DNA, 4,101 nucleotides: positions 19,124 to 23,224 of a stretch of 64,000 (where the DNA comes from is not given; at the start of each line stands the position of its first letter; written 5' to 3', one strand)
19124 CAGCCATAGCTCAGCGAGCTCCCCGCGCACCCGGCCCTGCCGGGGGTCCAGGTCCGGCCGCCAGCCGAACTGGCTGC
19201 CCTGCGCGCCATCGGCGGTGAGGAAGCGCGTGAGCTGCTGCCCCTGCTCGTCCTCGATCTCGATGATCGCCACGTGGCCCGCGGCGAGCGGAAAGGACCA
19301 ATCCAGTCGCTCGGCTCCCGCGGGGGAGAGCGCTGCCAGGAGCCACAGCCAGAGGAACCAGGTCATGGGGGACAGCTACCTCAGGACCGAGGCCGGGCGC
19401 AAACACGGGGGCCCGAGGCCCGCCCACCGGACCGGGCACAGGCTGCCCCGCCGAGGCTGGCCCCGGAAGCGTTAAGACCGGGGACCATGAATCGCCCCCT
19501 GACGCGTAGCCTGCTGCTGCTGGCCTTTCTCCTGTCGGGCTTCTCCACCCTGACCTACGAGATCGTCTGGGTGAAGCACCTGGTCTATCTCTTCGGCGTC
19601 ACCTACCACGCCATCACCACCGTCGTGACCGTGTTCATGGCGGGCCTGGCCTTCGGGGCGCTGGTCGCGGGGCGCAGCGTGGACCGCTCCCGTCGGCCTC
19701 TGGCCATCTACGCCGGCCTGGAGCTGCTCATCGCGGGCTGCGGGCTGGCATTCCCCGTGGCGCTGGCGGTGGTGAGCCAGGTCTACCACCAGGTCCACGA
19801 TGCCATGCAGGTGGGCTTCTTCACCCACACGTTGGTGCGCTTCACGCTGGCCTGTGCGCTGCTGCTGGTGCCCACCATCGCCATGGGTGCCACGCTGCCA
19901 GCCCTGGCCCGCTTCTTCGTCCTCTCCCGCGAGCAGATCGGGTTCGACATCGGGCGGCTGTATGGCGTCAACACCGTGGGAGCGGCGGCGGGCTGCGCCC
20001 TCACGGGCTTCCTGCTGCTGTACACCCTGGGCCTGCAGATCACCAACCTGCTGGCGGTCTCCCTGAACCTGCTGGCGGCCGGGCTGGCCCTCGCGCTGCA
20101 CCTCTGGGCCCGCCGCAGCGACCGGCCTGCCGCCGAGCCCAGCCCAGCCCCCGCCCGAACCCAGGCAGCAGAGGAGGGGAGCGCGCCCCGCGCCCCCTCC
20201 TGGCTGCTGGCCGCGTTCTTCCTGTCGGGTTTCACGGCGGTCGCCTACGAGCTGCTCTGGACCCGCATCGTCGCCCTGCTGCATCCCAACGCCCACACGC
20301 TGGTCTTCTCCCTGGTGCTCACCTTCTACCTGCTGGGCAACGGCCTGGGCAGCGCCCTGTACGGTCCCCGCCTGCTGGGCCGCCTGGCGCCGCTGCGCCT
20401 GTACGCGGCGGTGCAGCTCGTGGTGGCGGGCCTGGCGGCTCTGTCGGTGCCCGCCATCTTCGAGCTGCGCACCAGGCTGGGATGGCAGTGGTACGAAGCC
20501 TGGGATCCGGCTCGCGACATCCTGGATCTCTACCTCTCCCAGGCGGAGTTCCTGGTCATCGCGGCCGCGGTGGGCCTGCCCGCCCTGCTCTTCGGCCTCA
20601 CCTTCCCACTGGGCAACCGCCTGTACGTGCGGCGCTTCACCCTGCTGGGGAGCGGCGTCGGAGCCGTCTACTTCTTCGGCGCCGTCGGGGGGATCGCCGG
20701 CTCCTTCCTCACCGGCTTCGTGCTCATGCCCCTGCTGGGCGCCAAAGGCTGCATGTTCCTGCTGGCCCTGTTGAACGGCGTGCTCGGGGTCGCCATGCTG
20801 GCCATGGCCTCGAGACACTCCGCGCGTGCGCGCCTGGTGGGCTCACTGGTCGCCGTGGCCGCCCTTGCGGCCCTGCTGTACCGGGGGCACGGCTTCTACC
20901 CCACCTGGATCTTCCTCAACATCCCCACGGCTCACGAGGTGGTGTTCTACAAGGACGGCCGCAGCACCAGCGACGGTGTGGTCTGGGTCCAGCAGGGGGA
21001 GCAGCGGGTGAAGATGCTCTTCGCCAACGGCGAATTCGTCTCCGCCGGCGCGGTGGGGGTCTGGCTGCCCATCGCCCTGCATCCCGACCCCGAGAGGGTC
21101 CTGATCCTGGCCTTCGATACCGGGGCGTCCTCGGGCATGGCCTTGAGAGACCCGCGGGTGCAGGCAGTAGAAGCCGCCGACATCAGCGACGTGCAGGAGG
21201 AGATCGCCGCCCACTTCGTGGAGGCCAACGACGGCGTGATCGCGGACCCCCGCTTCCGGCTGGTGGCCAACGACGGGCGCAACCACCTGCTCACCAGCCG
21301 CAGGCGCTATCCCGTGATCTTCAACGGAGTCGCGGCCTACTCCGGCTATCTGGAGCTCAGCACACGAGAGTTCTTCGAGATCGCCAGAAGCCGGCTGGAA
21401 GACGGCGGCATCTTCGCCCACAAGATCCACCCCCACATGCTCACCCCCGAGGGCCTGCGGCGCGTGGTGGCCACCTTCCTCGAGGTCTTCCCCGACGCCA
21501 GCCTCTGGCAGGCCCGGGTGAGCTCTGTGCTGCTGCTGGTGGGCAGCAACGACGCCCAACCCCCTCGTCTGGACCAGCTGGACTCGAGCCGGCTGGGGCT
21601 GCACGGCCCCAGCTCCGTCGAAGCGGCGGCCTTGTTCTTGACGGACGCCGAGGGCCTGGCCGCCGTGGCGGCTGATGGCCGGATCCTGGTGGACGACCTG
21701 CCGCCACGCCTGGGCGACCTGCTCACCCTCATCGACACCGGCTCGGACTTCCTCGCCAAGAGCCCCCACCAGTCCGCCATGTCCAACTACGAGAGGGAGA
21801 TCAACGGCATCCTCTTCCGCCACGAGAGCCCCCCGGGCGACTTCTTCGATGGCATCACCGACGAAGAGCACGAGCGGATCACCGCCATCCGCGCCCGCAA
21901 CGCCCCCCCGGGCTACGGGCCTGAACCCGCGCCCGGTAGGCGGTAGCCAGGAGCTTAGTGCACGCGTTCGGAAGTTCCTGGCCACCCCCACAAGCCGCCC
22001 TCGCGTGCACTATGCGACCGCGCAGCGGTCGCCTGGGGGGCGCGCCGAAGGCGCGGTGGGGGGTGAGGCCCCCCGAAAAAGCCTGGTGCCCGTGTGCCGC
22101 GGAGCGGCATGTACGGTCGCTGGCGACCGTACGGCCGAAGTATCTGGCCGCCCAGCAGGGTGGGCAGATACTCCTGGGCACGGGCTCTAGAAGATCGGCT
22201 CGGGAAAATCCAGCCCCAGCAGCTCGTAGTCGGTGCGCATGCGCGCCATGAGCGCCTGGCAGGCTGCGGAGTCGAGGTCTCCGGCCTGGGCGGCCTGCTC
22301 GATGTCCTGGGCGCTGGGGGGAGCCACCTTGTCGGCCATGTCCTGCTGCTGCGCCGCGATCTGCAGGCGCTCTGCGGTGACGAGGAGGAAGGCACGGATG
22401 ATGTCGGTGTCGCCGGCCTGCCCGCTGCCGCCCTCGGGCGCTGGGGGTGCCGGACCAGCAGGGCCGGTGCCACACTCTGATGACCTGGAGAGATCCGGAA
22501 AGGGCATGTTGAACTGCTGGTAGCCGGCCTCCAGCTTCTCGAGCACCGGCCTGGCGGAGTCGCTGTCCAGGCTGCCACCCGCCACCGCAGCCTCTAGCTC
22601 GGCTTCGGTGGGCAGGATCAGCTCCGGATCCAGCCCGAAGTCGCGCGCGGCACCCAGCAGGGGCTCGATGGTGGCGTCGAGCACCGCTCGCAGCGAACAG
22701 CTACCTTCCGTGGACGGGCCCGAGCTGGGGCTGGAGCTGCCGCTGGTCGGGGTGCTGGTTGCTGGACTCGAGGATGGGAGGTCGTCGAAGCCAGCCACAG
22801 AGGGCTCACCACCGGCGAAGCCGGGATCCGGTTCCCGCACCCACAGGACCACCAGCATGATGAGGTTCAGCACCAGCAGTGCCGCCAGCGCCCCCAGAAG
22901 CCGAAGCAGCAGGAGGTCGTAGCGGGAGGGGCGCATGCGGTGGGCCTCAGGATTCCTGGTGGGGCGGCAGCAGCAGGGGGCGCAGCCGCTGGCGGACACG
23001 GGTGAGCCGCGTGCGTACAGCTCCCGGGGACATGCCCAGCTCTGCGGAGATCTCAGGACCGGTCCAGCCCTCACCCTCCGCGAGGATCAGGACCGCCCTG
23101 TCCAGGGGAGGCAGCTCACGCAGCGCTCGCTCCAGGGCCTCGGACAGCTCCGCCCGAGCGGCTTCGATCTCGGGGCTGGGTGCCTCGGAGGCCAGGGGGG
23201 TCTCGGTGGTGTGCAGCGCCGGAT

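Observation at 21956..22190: Highly structured 235-bp element (family A) present twice, each copy between convergent genes at a TAG stop codon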

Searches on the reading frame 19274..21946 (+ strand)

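Call 25: search_protein_families(library=pfam, proteins=[window:19274-21946:+])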
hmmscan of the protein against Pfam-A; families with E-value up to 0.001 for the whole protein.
window:19274-21946:+ (890 aa): 1 family
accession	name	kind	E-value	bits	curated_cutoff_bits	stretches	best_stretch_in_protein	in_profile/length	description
PF07690.21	MFS_1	-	8e-09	35.3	33.4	1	81-476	1-346/347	Major Facilitator Superfamily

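Call 73: search_protein_families(library=ncbifam, proteins=[window:19274-21946:+], max_evalue=0.001)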
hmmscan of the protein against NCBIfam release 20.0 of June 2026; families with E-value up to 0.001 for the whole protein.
window:19274-21946:+ (890 aa): 4 families
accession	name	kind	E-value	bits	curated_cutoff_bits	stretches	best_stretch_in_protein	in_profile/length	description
NF037959.1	MFS_SpdSyn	subfamily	4.2e-36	124.7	40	3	93-276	5-182/480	fused MFS/spermidine synthase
NF002956.0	PRK03612.1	equivalog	6.4e-33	113.9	472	2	297-738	8-437/522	polyamine aminopropyltransferase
NF002010.0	PRK00811.1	equivalog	8.8e-13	48.1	260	1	596-750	69-225/287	polyamine aminopropyltransferase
TIGR00417.1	speE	equivalog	4.8e-12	45.7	249.55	1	597-749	64-217/271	spermidine synthase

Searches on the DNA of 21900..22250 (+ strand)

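Call 26: search_dna_similar(query=window:21956-22190:+, collection=plasmids, mode=distant, max_evalue=0.01)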
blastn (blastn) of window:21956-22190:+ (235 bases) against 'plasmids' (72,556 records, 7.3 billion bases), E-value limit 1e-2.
No match.

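Call 59: search_rna_families(source=window, start=21900, end=22250, threshold=evalue, max_evalue=10)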
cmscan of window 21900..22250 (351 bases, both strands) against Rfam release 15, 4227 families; matches with E-value up to 10: 6.
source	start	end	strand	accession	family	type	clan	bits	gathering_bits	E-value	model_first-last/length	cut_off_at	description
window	21936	21993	+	RF00910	mir-873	Gene; miRNA;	-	15.3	95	1.7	1-77/77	no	mir-873 microRNA precursor family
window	22038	22081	+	RF03006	M23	Gene; sRNA;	-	14.9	41.2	3.6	1-53/53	no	M23 RNA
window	22057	22074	+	RF03267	mir-645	Gene; miRNA;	-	13.8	90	7.2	32-49/77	no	mir-645 microRNA precursor family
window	22104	22212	-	RF00106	RNAI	Gene; antisense;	-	13.1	47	6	1-102/102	no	RNAI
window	22042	22056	-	RF01687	Acido-Lenti-1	Gene; sRNA;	-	12.8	37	1.9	31-45/46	no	Acido-Lenti-1 RNA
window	21900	21931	-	RF01954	SOX2OT_exon4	Gene; lncRNA;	-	12.3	40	3.9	1-32/109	3'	SOX2 overlapping transcript exon 4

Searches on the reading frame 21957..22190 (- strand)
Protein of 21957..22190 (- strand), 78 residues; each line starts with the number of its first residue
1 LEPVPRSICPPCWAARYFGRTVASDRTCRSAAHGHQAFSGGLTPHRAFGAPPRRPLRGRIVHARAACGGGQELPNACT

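Call 23: find_homologous_proteins(query=window:21957-22190:-, max_evalue=0.01)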
Query window:21957-22190:-: 1 candidates shared short words with the query, none scored E <= 0.01.

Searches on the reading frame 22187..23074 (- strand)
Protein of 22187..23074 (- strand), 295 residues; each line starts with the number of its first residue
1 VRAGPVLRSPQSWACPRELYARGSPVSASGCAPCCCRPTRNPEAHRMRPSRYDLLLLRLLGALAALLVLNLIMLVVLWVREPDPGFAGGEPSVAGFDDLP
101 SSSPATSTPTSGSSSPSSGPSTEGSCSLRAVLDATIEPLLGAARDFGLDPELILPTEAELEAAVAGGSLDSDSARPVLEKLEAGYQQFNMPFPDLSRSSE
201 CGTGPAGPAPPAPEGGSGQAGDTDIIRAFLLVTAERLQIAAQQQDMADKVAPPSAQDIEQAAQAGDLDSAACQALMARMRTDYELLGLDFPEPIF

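Call 25: search_protein_families(library=pfam, proteins=[window:22187-23074:-])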
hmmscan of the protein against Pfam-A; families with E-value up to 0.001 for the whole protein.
window:22187-23074:- (295 aa): 0 families

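Call 33: find_encoding_contigs(protein=window:22187-23074:-, flank=10000, max_places=10)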
Protein window:22187-23074:- (295 aa): no gene with exactly this product is on record in the collection.

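Call 73: search_protein_families(library=ncbifam, proteins=[window:22187-23074:-], max_evalue=0.001)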
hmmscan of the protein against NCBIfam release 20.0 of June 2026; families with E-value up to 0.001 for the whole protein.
window:22187-23074:- (295 aa): 0 families
